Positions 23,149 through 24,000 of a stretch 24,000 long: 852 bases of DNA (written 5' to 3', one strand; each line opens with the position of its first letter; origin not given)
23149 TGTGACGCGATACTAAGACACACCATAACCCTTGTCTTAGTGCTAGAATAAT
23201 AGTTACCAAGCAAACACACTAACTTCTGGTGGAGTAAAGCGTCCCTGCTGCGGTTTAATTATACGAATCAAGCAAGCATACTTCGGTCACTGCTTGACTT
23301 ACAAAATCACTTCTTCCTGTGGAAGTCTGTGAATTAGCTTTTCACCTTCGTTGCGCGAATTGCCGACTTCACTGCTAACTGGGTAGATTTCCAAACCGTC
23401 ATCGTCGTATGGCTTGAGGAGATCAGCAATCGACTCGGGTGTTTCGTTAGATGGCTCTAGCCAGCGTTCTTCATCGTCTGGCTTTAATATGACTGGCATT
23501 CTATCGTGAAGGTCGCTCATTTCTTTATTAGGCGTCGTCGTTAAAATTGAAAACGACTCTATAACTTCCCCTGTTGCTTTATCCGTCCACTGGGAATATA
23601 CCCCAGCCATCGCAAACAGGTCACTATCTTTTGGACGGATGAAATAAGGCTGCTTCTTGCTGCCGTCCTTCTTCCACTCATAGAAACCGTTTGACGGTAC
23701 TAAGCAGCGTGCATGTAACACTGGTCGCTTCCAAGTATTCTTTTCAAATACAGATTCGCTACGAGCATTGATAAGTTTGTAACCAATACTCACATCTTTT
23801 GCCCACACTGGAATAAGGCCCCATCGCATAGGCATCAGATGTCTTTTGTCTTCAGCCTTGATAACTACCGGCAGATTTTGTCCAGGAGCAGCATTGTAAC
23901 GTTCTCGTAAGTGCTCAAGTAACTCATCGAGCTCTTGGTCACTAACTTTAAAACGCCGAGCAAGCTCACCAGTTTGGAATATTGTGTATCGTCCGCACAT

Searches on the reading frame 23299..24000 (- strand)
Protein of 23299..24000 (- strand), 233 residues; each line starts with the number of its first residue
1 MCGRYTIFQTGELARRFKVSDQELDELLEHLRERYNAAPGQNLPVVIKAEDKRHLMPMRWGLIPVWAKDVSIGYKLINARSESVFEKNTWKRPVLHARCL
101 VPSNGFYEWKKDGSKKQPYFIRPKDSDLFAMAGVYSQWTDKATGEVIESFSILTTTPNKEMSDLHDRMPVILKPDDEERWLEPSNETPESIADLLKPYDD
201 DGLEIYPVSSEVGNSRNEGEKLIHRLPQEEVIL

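Call 60: search_protein_families(library=pfam, proteins=[window:23299-24000:-], max_evalue=0.01)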
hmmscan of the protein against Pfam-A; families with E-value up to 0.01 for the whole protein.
window:23299-24000:- (233 aa): 1 family
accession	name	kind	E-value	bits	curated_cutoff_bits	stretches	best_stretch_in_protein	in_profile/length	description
PF02586.19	SRAP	-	1e-76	257.6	27.1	1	1-214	1-213/214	SOS response associated peptidase (SRAP)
